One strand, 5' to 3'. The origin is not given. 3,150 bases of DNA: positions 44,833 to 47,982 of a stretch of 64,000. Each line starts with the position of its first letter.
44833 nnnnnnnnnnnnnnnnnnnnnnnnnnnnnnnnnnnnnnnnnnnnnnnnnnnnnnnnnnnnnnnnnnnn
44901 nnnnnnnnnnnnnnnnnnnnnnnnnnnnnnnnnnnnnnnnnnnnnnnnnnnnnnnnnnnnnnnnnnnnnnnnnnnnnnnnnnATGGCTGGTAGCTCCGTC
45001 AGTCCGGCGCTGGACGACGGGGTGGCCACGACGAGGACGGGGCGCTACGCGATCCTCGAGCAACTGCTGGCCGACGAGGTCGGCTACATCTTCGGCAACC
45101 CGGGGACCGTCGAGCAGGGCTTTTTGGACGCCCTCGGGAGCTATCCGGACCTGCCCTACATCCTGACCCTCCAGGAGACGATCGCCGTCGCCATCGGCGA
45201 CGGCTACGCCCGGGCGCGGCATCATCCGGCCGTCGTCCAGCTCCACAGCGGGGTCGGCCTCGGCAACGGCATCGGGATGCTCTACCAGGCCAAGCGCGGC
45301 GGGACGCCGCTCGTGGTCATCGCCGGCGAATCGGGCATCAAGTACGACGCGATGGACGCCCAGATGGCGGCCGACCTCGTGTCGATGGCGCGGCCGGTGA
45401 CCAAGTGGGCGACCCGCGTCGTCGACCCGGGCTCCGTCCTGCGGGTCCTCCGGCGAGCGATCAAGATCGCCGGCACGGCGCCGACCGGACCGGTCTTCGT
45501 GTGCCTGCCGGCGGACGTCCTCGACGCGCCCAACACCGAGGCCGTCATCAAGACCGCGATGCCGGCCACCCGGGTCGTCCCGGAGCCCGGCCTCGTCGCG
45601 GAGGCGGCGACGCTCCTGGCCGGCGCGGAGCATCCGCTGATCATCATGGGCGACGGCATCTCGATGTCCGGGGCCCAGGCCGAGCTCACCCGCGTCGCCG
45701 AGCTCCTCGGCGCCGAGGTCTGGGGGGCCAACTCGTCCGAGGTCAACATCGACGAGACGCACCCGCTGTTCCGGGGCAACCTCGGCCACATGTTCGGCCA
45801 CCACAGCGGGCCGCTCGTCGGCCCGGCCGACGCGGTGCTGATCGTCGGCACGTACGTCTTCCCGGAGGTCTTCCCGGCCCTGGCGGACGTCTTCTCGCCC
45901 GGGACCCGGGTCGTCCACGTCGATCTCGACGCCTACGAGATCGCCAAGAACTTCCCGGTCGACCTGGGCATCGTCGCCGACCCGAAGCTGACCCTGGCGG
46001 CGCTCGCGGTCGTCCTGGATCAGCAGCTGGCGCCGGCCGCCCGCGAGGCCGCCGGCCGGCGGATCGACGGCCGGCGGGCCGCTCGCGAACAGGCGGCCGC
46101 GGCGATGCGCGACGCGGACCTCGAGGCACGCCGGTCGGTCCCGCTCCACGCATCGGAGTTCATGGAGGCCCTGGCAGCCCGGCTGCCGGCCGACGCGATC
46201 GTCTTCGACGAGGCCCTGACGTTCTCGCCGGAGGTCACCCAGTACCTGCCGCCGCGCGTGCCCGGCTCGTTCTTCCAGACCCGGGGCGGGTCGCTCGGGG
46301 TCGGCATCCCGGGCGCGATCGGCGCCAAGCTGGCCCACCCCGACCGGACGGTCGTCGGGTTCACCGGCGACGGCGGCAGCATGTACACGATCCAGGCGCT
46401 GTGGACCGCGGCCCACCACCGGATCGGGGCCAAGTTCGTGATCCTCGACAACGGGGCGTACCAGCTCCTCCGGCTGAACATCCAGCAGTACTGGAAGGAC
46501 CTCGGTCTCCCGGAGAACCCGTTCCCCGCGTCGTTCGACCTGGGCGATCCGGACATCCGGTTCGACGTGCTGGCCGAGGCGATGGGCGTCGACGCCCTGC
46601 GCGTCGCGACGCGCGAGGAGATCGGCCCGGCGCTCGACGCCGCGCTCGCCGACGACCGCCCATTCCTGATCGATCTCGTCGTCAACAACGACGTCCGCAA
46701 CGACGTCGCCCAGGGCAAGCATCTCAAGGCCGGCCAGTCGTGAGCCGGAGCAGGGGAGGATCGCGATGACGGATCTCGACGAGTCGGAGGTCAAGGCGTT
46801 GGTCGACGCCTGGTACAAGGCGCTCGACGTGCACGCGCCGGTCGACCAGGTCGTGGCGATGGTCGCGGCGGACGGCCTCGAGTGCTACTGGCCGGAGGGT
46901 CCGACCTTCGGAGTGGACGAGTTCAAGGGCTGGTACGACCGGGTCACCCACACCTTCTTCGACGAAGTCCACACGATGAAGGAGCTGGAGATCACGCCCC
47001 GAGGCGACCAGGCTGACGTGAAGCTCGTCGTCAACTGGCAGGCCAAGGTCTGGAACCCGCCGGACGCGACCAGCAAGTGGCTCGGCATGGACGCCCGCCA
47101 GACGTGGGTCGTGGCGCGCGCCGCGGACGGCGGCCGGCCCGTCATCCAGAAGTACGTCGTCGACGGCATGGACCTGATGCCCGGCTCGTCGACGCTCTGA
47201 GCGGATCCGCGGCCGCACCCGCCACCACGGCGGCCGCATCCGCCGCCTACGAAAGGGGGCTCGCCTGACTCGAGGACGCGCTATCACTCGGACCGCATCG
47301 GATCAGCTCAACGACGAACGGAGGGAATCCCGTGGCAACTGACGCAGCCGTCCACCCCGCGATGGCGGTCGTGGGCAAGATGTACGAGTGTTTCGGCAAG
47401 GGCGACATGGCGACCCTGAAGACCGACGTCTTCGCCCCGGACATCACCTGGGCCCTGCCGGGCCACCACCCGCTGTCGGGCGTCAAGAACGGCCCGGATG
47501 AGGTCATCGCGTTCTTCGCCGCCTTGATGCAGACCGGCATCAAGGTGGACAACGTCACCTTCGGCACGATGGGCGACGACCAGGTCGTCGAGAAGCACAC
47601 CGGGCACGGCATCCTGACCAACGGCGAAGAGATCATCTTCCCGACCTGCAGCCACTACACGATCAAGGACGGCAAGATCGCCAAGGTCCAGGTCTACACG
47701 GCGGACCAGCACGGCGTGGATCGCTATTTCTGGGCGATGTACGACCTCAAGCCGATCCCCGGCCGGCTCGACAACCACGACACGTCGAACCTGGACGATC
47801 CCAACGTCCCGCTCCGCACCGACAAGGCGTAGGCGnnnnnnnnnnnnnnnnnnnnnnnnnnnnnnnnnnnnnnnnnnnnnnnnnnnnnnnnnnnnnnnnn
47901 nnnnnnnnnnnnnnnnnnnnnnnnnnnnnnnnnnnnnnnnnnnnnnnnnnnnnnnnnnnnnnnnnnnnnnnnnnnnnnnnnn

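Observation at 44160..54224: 13-gene same-strand operon with nine NTF2-fold domains plus a BFD-like ThDP enzyme, GMC oxidoreductase, 4-OT tautomerase, two DJ-1/PfpI proteins and a VOC protein: candidate undescribed carbonyl/enol-chemistry pathway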

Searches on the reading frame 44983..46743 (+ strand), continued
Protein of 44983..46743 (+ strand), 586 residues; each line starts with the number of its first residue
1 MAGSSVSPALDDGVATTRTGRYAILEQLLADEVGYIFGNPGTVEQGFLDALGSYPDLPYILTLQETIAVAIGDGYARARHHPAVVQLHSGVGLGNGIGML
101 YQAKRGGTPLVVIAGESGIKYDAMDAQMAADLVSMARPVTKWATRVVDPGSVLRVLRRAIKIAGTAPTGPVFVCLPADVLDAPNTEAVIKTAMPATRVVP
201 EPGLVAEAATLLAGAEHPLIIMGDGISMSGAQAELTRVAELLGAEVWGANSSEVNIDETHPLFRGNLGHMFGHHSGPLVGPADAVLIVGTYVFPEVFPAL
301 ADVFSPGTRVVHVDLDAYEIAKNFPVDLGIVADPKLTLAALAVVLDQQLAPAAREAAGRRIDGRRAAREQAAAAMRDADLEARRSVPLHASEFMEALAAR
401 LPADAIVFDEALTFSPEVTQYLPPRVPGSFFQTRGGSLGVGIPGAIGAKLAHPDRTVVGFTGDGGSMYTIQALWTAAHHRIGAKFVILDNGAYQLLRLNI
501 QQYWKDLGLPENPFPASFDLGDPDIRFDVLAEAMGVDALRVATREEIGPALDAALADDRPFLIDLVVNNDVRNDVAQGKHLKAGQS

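Call 38: find_encoding_contigs(protein=P0120, flank=10000, max_places=1)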
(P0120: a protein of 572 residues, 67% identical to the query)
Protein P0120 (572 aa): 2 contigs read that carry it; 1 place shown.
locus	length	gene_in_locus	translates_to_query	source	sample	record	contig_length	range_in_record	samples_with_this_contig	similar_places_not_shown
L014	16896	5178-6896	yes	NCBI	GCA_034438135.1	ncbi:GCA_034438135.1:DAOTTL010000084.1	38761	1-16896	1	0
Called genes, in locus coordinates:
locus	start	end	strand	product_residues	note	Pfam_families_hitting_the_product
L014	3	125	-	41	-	?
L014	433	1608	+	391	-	PF03704:BTAD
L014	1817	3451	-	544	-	PF06609:TRI12, PF07690:MFS_1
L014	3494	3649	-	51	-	-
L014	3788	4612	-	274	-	PF17124:ThiJ_like, PF01965:DJ-1_PfpI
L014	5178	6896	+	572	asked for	PF02776:TPP_enzyme_N, PF00205:TPP_enzyme_M, PF02775:TPP_enzyme_C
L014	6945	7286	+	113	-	-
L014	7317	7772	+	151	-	-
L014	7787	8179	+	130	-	PF12680:SnoaL_2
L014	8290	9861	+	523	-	PF00732:GMC_oxred_N, PF05199:GMC_oxred_C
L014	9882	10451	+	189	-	PF01965:DJ-1_PfpI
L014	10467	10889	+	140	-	PF00903:Glyoxalase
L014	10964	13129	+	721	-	PF02922:CBM_48, PF00128:Alpha-amylase, PF21156:ISOA1-3_C (weak)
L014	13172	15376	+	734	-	PF07221:GlcNAc_2-epim, PF01740:STAS (weak)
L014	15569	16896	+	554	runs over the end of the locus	PF00072:Response_reg, PF01946:Thi4 (weak), PF00890:FAD_binding_2 (weak), PF01266:DAO (weak), PF07992:Pyr_redox_2, PF12831:FAD_oxidored (weak), PF13738:Pyr_redox_3, PF00070:Pyr_redox (weak), +2 more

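Call 69: search_protein_families(library=pfam, proteins=[L010:11780-12118:+], max_evalue=0.001)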
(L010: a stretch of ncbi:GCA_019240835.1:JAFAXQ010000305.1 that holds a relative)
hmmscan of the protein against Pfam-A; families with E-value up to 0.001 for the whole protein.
L010:11780-12118:+ (112 aa): 1 family
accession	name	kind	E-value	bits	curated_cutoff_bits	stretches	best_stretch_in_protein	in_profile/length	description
PF12680.13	SnoaL_2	-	5.6e-05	24.1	27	1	17-106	8-101/102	SnoaL-like domain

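Call 102: search_protein_families(library=padloc, proteins=[window:44983-46743:+], max_evalue=0.001)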
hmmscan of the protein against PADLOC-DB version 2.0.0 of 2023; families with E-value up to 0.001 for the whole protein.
window:44983-46743:+ (586 aa): 0 families

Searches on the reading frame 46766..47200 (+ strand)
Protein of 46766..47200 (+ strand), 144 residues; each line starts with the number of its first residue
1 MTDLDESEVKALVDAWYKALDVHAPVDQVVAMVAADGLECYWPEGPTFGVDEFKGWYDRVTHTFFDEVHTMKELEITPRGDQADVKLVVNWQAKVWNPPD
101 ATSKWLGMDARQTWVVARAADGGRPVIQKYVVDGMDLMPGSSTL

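Call 5: search_protein_families(library=pfam, proteins=[window:46766-47200:+], max_evalue=0.01)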
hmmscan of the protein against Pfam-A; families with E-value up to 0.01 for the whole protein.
window:46766-47200:+ (144 aa): 1 family
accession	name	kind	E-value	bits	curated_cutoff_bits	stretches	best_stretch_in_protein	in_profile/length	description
PF13577.12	SnoaL_4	-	1e-05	26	24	1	5-121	5-118/126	SnoaL-like domain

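Call 7: search_protein_families(library=ncbifam, proteins=[window:46766-47200:+], max_evalue=0.001)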
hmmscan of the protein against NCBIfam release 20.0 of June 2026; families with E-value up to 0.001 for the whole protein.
window:46766-47200:+ (144 aa): 0 families

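Call 66: search_solved_structures(query=window:46766-47200:+, max_evalue=0.1, show_alignments=1)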
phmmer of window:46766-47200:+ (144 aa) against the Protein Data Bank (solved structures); distinct sequences matched with E-value up to 0.1: 0.

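Call 90: find_homologous_proteins(query=window:46766-47200:+, max_evalue=0.00001)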
Query window:46766-47200:+ (144 aa): 358 proteins with E <= 0.00001 among 401 candidates; the best 120 are listed.
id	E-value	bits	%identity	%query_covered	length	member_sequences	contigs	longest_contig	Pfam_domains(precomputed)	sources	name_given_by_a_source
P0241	2.3e-89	315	94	100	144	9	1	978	PF13577.13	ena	-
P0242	3.3e-88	311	93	100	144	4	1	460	PF13577.13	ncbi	-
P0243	5.3e-88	310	92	100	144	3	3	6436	PF13577.13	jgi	jgi:hypothetical protein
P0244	1.4e-80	286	86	99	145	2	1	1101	PF13577.13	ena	-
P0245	4.2e-79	282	85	99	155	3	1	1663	PF13577.13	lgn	-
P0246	5.1e-78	278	83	99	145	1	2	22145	PF13577.13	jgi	jgi:hypothetical protein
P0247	7.8e-78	277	85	99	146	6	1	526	PF13577.13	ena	-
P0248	8.7e-78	277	86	99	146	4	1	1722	PF13577.13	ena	-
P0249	1.7e-77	276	83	99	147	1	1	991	-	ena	-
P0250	2.0e-77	276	84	99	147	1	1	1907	PF13577.13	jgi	jgi:hypothetical protein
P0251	2.6e-77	276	84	99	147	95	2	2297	-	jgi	jgi:hypothetical protein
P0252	3.2e-77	275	83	99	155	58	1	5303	PF13577.13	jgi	jgi:hypothetical protein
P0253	8.8e-77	274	85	99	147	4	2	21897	PF13577.13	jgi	-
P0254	1.9e-76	273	83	99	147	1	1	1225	PF13577.13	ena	-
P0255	3.7e-76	272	82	99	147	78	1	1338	-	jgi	-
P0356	2.0e-50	188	60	99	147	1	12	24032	PF13577.13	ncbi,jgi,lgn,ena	ncbi:MAG TPA: nuclear transport factor 2 family protein [Candidatus Dormibacteraeota bacterium]|jgi:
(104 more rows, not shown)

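Call 93: find_encoding_contigs(protein=P0356, flank=10000, max_places=1)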
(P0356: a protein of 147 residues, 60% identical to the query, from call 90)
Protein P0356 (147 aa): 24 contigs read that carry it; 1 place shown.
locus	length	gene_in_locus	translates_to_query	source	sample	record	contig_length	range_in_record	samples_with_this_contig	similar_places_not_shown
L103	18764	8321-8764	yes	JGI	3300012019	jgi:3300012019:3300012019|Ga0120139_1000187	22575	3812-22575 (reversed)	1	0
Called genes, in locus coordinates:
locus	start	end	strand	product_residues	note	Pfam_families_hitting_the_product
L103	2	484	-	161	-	?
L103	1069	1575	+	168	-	PF07883:Cupin_2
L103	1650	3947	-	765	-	PF07366:SnoaL, PF12680:SnoaL_2, PF07366:SnoaL, PF12680:SnoaL_2, PF07366:SnoaL, PF12680:SnoaL_2, PF07366:SnoaL, PF12680:SnoaL_2, +3 more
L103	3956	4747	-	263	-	PF01361:Tautomerase, PF12680:SnoaL_2 (weak)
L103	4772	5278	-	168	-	PF12680:SnoaL_2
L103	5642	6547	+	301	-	PF17124:ThiJ_like, PF01965:DJ-1_PfpI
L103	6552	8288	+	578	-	PF02776:TPP_enzyme_N, PF00205:TPP_enzyme_M, PF02775:TPP_enzyme_C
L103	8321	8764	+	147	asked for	PF13577:SnoaL_4 (weak)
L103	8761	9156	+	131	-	PF13577:SnoaL_4, PF07366:SnoaL, PF12680:SnoaL_2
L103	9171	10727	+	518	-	PF00732:GMC_oxred_N, PF00890:FAD_binding_2 (faint), PF01266:DAO (faint), PF05199:GMC_oxred_C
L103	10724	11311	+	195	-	PF01965:DJ-1_PfpI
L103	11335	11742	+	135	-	PF00903:Glyoxalase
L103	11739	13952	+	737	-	PF02922:CBM_48, PF00128:Alpha-amylase, PF21156:ISOA1-3_C (weak), PF21331:Isoamylase_C (weak)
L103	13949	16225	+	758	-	PF07221:GlcNAc_2-epim, PF01740:STAS (weak)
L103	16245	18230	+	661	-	PF07690:MFS_1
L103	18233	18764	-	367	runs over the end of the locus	PF00078:RVT_1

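Call 94: search_protein_families(library=pfam, proteins=[L103:1650-3947:-, L103:3956-4747:-, L103:4772-5278:-], max_evalue=0.001)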
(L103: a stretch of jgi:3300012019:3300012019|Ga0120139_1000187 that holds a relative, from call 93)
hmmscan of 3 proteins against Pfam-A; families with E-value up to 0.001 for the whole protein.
L103:1650-3947:- (765 aa): 3 families
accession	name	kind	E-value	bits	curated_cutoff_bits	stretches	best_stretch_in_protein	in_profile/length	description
PF07366.18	SnoaL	-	2.6e-163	535.1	28.4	5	326-449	3-126/126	SnoaL-like polyketide cyclase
PF12680.13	SnoaL_2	-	5.5e-85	281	27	5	327-436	2-102/102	SnoaL-like domain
PF14534.12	DUF4440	-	3e-07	31.3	25.2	0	478-571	3-92/107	Domain of unknown function (DUF4440)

L103:3956-4747:- (263 aa): 2 families
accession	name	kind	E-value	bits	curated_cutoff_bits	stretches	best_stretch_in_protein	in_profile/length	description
PF01361.26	Tautomerase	-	5.1e-08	33.1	22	1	2-60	1-56/60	Tautomerase enzyme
PF12680.13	SnoaL_2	-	2.4e-07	31.7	27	1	129-234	3-101/102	SnoaL-like domain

L103:4772-5278:- (168 aa): 2 families
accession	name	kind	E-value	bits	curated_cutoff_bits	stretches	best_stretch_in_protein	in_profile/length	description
PF12680.13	SnoaL_2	-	6.6e-10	40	27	1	14-105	1-77/102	SnoaL-like domain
PF14534.12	DUF4440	-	0.00015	22.6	25.2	1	12-103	3-90/107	Domain of unknown function (DUF4440)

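Call 95: predict_structure(alignment_id=A4)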
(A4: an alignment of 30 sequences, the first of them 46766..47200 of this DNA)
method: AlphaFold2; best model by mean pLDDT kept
length: 144 residues; sequences in the alignment: 30
mean_pLDDT: 93.9   pTM: 0.88
mean pLDDT of the five models: 93.9, 93.9, 93.5, 90.9, 89.8
residues with pLDDT >= 90: 124; 70-90: 18; 50-70: 2; < 50: 0
segments of 3 or more residues with pLDDT < 50: none
pLDDT, mean of each block of 10 residues (from residue 1): 92 98 96 96 96 96 93 97 98 87 91 96 93 94 78
secondary structure, 60 per line:
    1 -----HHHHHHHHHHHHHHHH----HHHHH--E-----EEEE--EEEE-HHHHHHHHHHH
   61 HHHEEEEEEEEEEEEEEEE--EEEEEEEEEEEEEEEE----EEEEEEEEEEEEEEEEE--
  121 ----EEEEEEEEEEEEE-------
elements in order: H6-21 H26-30 E39-42 E45-48 H50-63 E64-79 E82-97 E102-118 E125-137

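Call 97: fold_search(model_id=the predicted structure, library=pdb)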
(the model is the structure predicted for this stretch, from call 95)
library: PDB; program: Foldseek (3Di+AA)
matches with E <= 10: 949; with E <= 0.001: 313
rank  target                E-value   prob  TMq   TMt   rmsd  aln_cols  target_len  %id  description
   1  3b8l_B                1.8e-06  1.00  0.78  0.78   2.7       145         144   20  CRYSTAL STRUCTURE OF A PUTATIVE AROMATIC RING HYDROXYLASE (SARO_3538) FROM NOVOSPHINGOBIUM AROMATICIVORANS DSM AT 1.75 (released 2007-11-27)
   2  2rgq_B                3.5e-06  1.00  0.71  0.76   4.7       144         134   18  Crystal structure of a protein of unknown function with a cystatin-like fold (npun_r3134) from nostoc punctiforme pcc  (released 2007-10-16)
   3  2rgq_A                3.9e-06  1.00  0.72  0.77   4.5       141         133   18  Crystal structure of a protein of unknown function with a cystatin-like fold (npun_r3134) from nostoc punctiforme pcc  (released 2007-10-16)
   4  3b8l_F                4.8e-06  1.00  0.78  0.78   2.5       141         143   16  CRYSTAL STRUCTURE OF A PUTATIVE AROMATIC RING HYDROXYLASE (SARO_3538) FROM NOVOSPHINGOBIUM AROMATICIVORANS DSM AT 1.75 (released 2007-11-27)
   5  3b8l_A                6.0e-06  1.00  0.77  0.75   2.7       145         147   15  CRYSTAL STRUCTURE OF A PUTATIVE AROMATIC RING HYDROXYLASE (SARO_3538) FROM NOVOSPHINGOBIUM AROMATICIVORANS DSM AT 1.75 (released 2007-11-27)
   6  5ien_A                1.2e-05  1.00  0.68  0.75   3.9       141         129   13  Structure of CDL2.2, a computationally designed Vitamin-D3 binder (released 2017-03-01)
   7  3cnx_C                1.4e-05  1.00  0.70  0.69   3.3       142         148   18  CRYSTAL STRUCTURE OF A PUTATIVE DEHYDRATASE FROM THE NTF2-LIKE FAMILY (SAV_4671) FROM STREPTOMYCES AVERMITILIS AT 2.10 (released 2008-04-08)
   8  4gb5                  1.5e-05  1.00  0.74  0.72   3.0       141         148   13  Crystal structure of Kfla4162 protein from Kribbella flavida (released 2012-09-26)
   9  3d9r_B                1.9e-05  1.00  0.70  0.74   5.2       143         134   19  Crystal structure of ketosteroid isomerase-like protein (YP_049581.1) from ERWINIA CAROTOVORA ATROSEPTICA SCRI1043 at  (released 2008-07-01)
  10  4leh_A                2.3e-05  1.00  0.73  0.64   3.1       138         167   12  Crystal structure of a bile-acid 7-alpha dehydratase (CLOSCI_03134) from Clostridium scindens ATCC 35704 at 2.90 A res (released 2013-08-21)
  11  3d9r_D                2.4e-05  1.00  0.69  0.76   3.1       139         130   20  Crystal structure of ketosteroid isomerase-like protein (YP_049581.1) from ERWINIA CAROTOVORA ATROSEPTICA SCRI1043 at  (released 2008-07-01)
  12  3ef8_A                2.6e-05  1.00  0.72  0.70   2.9       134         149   15  Crystal structure of Putative Scytalone Dehydratase (YP_496742.1) from NOVOSPHINGOBIUM AROMATICIVORANS DSM 12444 at 1. (released 2008-09-30)
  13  3f7s                  2.7e-05  1.00  0.67  0.68   5.5       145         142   16  CRYSTAL STRUCTURE OF A NTF2-LIKE PROTEIN OF UNKNOWN FUNCTION (PP_4556) FROM PSEUDOMONAS PUTIDA KT2440 AT 2.11 A RESOLUTI (released 2008-11-25)
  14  7kd9_C                2.7e-05  1.00  0.71  0.47   4.3       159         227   12  Crystal Structure of Gallic Acid Decarboxylase from Arxula adeninivorans (released 2021-02-17)
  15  3hx8_A                3.0e-05  1.00  0.71  0.79   3.0       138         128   14  Crystal structure of putative ketosteroid isomerase (NP_103587.1) from Mesorhizobium loti at 1.45 A resolution (released 2009-07-07)
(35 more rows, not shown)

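Call 102: search_protein_families(library=padloc, proteins=[window:46766-47200:+], max_evalue=0.001)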
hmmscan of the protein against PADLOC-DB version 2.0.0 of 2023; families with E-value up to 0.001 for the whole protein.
window:46766-47200:+ (144 aa): 0 families

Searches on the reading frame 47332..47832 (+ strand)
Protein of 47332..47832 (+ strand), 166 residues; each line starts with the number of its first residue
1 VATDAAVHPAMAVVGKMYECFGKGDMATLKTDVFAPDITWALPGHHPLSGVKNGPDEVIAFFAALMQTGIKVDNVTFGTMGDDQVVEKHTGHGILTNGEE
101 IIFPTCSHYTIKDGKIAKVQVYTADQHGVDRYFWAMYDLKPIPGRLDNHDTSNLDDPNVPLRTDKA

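Call 5: search_protein_families(library=pfam, proteins=[window:47332-47832:+], max_evalue=0.01)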
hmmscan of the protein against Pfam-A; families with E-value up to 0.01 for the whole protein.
window:47332-47832:+ (166 aa): 2 families
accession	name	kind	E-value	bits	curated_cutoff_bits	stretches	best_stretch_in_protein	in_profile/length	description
PF12680.13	SnoaL_2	-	3e-14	53.9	27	1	15-118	2-101/102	SnoaL-like domain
PF07366.18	SnoaL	-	0.0008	19.7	28.4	1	13-120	3-114/126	SnoaL-like polyketide cyclase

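Call 7: search_protein_families(library=ncbifam, proteins=[window:47332-47832:+], max_evalue=0.001)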
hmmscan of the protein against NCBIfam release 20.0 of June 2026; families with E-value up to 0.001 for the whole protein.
window:47332-47832:+ (166 aa): 0 families

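Call 102: search_protein_families(library=padloc, proteins=[window:47332-47832:+], max_evalue=0.001)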
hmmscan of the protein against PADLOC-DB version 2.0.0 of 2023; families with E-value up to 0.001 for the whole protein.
window:47332-47832:+ (166 aa): 0 families
